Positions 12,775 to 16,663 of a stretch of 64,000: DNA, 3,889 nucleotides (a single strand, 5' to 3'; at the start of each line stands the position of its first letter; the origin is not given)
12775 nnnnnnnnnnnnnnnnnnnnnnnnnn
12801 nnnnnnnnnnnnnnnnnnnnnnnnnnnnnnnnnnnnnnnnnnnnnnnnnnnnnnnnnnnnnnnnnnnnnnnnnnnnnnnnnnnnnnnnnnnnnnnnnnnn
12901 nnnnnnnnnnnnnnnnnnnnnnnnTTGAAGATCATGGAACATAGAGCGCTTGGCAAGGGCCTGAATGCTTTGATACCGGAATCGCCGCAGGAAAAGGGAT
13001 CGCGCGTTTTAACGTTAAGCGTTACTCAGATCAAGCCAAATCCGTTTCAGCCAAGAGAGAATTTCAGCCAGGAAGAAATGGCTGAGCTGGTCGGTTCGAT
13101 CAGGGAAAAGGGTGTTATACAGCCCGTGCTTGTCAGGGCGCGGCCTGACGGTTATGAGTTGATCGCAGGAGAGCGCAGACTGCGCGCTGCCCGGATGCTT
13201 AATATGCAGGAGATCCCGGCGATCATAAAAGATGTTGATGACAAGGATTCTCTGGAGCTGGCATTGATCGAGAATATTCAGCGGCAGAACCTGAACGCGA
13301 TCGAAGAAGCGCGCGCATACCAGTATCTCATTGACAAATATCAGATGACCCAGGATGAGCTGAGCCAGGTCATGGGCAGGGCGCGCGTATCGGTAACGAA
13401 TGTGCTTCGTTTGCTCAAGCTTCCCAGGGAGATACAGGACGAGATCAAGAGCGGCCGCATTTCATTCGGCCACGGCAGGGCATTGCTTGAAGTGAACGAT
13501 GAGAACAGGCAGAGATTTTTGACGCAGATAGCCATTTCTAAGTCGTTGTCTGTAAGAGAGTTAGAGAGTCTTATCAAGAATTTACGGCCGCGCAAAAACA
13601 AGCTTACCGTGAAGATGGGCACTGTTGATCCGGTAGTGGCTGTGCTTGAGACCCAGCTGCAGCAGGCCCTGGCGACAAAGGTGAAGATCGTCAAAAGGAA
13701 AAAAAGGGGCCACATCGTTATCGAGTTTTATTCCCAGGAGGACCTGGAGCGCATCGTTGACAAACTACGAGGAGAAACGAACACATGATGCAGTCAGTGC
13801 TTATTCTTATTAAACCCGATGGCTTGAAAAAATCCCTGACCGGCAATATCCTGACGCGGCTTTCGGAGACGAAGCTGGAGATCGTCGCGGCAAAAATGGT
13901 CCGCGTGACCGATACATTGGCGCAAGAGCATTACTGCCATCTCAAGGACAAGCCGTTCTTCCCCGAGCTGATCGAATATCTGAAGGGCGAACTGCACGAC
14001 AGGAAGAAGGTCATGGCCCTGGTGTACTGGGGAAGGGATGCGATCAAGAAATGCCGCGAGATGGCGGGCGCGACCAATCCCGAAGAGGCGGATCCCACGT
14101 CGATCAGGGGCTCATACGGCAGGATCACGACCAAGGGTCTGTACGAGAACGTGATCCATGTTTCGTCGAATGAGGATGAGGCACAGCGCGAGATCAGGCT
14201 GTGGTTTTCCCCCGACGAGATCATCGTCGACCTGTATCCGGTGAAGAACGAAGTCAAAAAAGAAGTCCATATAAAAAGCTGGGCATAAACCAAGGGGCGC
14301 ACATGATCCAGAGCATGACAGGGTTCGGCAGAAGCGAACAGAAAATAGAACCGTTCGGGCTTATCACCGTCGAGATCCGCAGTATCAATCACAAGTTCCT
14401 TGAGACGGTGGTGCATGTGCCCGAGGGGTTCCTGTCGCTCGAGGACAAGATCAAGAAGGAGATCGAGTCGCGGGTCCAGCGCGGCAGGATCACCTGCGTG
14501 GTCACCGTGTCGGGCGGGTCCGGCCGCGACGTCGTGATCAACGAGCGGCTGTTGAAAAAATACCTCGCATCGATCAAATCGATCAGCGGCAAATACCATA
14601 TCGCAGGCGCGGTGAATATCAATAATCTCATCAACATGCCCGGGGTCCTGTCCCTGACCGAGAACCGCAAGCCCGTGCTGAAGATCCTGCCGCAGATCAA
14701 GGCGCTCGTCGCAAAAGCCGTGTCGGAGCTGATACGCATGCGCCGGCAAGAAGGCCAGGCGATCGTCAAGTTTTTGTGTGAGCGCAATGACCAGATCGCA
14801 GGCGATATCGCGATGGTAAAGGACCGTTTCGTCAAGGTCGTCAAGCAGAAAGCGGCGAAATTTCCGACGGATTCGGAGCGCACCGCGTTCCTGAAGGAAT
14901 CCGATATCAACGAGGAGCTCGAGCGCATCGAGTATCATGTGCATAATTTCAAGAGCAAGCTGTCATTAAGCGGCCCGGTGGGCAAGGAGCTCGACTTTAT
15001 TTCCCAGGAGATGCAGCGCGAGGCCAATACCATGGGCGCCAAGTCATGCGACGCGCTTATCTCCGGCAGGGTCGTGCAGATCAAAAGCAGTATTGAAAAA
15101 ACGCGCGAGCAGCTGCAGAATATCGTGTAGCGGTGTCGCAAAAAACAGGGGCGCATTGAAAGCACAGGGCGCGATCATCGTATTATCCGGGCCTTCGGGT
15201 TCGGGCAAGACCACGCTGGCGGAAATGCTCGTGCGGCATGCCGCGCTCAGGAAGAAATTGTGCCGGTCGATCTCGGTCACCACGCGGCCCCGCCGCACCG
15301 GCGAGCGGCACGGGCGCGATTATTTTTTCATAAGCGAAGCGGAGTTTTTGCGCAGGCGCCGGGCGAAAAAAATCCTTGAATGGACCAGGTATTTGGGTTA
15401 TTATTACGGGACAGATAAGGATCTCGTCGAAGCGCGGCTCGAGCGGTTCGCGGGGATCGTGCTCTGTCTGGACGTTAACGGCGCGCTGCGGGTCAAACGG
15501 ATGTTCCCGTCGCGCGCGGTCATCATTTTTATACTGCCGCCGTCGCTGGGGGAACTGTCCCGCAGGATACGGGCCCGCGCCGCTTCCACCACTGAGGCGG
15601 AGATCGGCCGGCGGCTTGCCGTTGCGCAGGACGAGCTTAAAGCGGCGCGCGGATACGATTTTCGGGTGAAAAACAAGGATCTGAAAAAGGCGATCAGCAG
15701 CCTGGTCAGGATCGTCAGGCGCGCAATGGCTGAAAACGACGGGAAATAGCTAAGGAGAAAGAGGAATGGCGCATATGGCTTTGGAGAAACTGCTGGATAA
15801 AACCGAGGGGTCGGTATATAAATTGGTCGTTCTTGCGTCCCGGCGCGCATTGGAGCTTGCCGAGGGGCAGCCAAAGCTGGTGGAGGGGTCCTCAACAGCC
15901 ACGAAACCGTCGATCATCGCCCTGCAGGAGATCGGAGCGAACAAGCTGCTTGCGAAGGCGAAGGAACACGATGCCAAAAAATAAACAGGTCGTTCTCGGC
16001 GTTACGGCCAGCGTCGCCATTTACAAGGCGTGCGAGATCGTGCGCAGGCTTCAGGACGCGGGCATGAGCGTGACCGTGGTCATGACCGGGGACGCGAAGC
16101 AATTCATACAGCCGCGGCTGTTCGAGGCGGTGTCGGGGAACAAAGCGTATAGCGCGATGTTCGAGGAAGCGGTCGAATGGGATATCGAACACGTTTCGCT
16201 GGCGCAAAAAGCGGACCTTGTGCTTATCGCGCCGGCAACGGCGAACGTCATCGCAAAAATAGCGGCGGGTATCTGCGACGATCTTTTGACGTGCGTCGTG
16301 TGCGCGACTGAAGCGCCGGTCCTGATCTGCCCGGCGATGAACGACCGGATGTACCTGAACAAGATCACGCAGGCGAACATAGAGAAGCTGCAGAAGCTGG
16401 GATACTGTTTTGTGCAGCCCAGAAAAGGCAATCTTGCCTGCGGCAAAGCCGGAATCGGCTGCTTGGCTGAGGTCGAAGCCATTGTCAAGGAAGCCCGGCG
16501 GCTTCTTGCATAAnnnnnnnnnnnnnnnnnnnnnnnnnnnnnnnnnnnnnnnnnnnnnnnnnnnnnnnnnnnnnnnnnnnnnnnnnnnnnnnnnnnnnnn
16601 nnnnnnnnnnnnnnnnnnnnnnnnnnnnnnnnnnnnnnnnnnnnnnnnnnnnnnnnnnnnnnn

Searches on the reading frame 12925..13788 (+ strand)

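Call 9: search_protein_families(library=pfam, proteins=[window:12925-13788:+], max_evalue=0.00001)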
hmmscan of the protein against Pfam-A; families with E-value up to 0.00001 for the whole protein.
window:12925-13788:+ (287 aa): 3 families
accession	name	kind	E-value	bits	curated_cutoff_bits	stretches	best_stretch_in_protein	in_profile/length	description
PF17762.8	HTH_ParB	-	1.3e-34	118.9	22.6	1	121-220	1-100/102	ParB HTH domain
PF02195.25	ParB_N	-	1.3e-32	112.1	26.3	1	28-119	3-95/95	ParB N-terminal domain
PF23552.2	ParB_C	-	3.2e-10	39.7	23.8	1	235-282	2-50/50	ParB dimerisation domain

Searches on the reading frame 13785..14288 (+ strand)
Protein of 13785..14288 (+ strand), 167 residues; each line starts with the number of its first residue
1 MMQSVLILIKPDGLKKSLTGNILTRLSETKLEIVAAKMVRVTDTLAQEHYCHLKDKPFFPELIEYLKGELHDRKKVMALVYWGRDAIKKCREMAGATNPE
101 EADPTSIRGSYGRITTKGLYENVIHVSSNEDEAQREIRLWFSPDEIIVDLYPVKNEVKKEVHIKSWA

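Call 9: search_protein_families(library=pfam, proteins=[window:13785-14288:+], max_evalue=0.00001)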
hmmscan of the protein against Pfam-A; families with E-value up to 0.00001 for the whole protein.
window:13785-14288:+ (167 aa): 1 family
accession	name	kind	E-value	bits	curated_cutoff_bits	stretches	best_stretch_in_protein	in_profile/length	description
PF00334.24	NDK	-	5.1e-40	136.9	27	1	5-146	3-135/135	Nucleoside diphosphate kinase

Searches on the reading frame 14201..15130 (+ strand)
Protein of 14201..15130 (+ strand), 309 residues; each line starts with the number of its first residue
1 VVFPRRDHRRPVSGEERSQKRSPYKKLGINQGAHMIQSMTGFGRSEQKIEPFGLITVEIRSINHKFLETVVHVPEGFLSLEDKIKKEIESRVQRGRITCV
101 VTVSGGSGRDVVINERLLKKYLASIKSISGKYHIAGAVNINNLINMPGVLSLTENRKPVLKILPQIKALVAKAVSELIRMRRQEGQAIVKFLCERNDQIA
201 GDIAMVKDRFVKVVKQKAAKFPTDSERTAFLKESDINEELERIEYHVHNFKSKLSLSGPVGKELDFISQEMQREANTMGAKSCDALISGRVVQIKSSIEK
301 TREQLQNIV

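Call 9: search_protein_families(library=pfam, proteins=[window:14201-15130:+], max_evalue=0.00001)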
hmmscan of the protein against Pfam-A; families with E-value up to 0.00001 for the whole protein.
window:14201-15130:+ (309 aa): 2 families
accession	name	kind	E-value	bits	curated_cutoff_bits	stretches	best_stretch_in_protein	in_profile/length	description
PF03755.18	YicC-like_N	-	7.3e-39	134.1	25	1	36-188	1-154/156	Endoribonuclease YicC-like, N-terminal region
PF08340.16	YicC-like_C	-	4.1e-29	101.6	27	1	207-308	17-119/120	Endoribonuclease YicC-like, C-terminal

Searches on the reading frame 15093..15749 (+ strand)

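Call 9: search_protein_families(library=pfam, proteins=[window:15093-15749:+], max_evalue=0.00001)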
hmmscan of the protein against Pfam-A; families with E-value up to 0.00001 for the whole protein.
window:15093-15749:+ (218 aa): 2 families
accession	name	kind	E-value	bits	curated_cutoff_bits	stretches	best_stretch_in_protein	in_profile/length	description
PF00625.27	Guanylate_kin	-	4.6e-35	121.4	25.2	1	28-209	4-180/182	Guanylate kinase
PF20720.3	nSTAND3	-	4.2e-06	27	27.2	1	27-60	18-51/155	Novel STAND NTPase 3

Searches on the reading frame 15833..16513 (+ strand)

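Call 10: search_protein_families(library=pfam, proteins=[window:15833-16513:+], max_evalue=0.00001)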
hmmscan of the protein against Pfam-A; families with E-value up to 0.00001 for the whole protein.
window:15833-16513:+ (226 aa): 1 family
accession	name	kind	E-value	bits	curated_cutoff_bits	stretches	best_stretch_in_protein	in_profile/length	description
PF02441.25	Flavoprotein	-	7.1e-36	123.7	22.7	1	51-223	1-160/162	Flavoprotein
